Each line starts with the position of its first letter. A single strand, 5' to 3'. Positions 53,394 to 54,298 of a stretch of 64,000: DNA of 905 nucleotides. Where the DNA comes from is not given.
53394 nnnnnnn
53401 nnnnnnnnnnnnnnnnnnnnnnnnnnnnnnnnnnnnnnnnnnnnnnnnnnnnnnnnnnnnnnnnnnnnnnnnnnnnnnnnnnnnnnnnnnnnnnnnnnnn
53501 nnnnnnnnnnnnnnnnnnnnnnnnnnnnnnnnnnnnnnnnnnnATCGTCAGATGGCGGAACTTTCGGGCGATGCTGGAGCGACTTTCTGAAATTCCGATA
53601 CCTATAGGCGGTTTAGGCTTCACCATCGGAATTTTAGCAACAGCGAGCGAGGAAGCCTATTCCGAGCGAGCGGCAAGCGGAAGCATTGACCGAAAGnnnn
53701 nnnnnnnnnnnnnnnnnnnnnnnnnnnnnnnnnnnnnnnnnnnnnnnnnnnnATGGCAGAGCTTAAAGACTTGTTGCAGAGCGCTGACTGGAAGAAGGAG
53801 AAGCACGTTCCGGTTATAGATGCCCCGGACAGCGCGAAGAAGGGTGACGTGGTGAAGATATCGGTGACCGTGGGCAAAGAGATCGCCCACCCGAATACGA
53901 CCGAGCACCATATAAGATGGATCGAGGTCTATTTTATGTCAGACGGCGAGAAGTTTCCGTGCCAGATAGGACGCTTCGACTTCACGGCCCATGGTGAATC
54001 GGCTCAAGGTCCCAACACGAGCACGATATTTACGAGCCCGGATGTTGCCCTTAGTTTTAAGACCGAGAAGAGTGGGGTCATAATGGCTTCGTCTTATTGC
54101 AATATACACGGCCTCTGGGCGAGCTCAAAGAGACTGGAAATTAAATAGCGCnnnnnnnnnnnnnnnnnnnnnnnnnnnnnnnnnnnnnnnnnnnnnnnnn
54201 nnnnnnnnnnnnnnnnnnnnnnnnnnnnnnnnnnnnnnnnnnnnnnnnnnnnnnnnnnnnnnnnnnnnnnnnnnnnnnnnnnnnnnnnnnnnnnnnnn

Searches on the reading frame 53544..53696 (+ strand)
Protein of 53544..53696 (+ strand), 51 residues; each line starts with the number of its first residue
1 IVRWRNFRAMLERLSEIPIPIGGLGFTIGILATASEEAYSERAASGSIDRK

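Call 40: find_homologous_proteins(query=A1, max_evalue=0.01)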
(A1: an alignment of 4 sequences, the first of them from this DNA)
Query A1 (4 sequences) (51 aa, profile of the alignment): 13 proteins with E <= 0.01 among 14 candidates.
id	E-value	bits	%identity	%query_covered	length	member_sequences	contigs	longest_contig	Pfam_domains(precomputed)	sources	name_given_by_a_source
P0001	2.7e-21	93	88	82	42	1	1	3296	-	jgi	jgi:hypothetical protein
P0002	1.1e-20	91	76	82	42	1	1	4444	-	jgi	-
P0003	1.6e-20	90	86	82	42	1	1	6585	-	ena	-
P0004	3.0e-20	89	86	82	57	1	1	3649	-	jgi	-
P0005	1.8e-18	84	76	82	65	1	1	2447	-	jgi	-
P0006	3.0e-18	83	76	82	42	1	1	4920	-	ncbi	ncbi:MAG: hypothetical protein V1927_00065 [Candidatus Omnitrophota bacterium]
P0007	3.8e-18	83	79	75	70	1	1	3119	-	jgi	jgi:hypothetical protein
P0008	1.9e-14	71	68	73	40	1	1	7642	-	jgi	-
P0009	3.7e-14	70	70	59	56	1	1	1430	-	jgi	-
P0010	3.8e-14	70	77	59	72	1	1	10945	-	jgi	jgi:hypothetical protein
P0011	7.0e-13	66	64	82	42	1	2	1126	-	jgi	-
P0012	1.3e-12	65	78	63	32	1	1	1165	-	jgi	-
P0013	3.9e-10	57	56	76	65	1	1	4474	-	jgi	jgi:hypothetical protein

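Call 42: find_encoding_contigs(protein=P0001, flank=3000, max_places=4)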
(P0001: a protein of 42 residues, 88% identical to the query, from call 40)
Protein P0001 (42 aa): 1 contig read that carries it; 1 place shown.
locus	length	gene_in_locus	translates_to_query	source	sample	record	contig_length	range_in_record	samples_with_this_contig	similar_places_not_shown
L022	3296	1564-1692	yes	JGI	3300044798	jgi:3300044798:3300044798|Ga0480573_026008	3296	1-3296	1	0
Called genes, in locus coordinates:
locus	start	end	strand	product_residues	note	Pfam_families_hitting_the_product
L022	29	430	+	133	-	PF00753:Lactamase_B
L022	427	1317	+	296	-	PF02899:Phage_int_SAM_1, PF13495:Phage_int_SAM_4, PF00589:Phage_integrase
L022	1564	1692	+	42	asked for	-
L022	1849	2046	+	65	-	-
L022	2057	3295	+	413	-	?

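Call 43: find_encoding_contigs(protein=P0003, flank=3000, max_places=4)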
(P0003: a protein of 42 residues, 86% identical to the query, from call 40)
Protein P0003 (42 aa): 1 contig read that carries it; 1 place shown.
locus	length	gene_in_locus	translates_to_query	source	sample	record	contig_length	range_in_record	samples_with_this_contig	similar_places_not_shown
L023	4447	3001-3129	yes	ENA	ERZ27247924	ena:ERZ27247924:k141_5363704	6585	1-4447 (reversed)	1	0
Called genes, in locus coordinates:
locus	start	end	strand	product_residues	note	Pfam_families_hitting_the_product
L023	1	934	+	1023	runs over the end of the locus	?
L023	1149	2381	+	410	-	PF00994:MoCF_biosynth, PF18146:CinA_KH, PF02464:CinA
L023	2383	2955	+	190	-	PF10469:AKAP7_NLS (weak), PF02834:LigT_PEase, PF13563:2_5_RNA_ligase2, PF02834:LigT_PEase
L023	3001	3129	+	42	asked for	-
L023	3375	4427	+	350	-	PF00154:RecA_N, PF08423:Rad51, PF27531:MT3502_N (faint), PF21096:RecA_C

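Call 44: find_encoding_contigs(protein=P0006, flank=3000, max_places=4)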
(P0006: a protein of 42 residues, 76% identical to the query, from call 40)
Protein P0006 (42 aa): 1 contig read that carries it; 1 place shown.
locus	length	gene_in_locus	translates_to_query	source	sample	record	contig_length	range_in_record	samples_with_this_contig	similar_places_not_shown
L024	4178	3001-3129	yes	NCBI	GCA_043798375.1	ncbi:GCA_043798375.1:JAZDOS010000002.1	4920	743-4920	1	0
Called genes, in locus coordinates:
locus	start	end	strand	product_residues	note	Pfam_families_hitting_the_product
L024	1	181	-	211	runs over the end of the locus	PF00677:Lum_binding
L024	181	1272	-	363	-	PF00383:dCMP_cyt_deam_1, PF14437:MafB19-deam, PF01872:RibD_C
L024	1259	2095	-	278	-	PF02811:PHP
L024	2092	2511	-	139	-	PF01029:NusB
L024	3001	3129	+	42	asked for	-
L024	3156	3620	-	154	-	PF00885:DMRL_synthase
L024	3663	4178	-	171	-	PF00925:GTP_cyclohydro2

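Call 45: find_encoding_contigs(protein=P0013, flank=3000, max_places=4)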
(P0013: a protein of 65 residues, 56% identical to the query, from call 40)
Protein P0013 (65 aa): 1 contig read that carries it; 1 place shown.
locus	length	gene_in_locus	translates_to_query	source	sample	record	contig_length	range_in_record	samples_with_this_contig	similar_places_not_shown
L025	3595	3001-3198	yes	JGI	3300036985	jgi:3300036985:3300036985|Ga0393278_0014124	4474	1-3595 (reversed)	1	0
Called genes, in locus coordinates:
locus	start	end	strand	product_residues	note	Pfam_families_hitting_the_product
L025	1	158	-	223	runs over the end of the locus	PF00814:TsaD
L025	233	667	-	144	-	PF02367:TsaE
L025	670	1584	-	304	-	PF00586:AIRS, PF02769:AIRS_C (weak)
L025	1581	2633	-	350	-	PF01008:IF-2B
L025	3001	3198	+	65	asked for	-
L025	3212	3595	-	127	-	?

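Call 46: find_encoding_contigs(protein=P0010, flank=3000, max_places=4)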
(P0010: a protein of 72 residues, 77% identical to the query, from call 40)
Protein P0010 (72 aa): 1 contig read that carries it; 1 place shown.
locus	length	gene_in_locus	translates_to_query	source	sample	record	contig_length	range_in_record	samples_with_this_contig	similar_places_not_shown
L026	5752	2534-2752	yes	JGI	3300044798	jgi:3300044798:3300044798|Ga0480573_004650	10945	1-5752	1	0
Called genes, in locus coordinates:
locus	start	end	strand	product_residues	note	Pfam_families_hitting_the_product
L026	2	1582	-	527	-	?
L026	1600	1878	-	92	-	PF00708:Acylphosphatase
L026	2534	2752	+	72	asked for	-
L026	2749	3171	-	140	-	-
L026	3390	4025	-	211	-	PF00677:Lum_binding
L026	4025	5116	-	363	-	PF00383:dCMP_cyt_deam_1, PF14437:MafB19-deam, PF01872:RibD_C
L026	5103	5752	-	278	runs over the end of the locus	PF02811:PHP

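Call 47: find_encoding_contigs(protein=P0011, flank=3000, max_places=4)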
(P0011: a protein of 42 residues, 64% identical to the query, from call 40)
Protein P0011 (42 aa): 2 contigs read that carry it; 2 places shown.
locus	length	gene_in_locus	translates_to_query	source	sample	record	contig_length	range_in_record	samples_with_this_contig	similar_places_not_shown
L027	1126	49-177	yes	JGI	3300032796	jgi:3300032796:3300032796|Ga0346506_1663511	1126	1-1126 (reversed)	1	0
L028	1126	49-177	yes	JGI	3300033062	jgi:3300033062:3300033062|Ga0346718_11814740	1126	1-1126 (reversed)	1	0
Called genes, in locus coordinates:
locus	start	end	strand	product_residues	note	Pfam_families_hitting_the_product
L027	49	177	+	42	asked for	-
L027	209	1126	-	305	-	?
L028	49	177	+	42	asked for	-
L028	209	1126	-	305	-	?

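Call 48: find_encoding_contigs(protein=P0005, flank=3000, max_places=4)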
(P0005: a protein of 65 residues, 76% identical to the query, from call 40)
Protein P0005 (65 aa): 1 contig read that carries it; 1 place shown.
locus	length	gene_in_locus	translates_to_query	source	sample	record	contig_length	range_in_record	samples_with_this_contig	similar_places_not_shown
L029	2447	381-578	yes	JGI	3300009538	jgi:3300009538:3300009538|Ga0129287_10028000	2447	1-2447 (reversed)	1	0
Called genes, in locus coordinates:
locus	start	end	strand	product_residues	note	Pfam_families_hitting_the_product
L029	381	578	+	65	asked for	-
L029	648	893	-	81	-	-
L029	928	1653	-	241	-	PF01171:ATP_bind_3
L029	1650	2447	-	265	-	?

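Call 49: find_encoding_contigs(protein=P0007, flank=3000, max_places=4)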
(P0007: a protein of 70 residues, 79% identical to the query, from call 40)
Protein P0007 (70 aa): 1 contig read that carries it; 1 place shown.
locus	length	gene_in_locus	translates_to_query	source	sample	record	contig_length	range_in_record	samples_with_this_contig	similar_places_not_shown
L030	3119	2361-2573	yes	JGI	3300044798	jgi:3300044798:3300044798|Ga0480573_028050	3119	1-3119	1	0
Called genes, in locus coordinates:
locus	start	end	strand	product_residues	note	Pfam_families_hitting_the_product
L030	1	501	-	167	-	?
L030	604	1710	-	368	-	PF02638:GHL10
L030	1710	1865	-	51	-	-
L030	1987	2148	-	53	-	PF23477:zf_Tbcl_2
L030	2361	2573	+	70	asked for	-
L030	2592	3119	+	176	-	?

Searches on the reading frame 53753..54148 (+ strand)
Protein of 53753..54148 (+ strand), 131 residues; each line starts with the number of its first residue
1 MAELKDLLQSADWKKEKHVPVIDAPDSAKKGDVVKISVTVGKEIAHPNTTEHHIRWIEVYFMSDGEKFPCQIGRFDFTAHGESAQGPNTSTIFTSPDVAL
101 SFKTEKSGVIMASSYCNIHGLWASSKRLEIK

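Call 11: find_encoding_contigs(protein=window:53753-54148:+, flank=3000, max_places=10)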
Protein window:53753-54148:+ (131 aa): 2 contigs read that carry it; 2 places shown.
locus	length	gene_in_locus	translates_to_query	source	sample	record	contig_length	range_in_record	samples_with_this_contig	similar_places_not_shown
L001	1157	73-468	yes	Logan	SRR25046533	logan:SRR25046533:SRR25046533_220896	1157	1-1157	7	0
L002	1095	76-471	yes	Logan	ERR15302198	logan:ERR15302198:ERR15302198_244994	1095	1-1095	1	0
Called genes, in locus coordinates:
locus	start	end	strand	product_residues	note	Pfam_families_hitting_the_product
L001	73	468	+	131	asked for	PF01880:Desulfoferrodox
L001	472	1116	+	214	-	PF00702:Hydrolase, PF12710:HAD (weak), PF13419:HAD_2, PF13242:Hydrolase_like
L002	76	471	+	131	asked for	PF01880:Desulfoferrodox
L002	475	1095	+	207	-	?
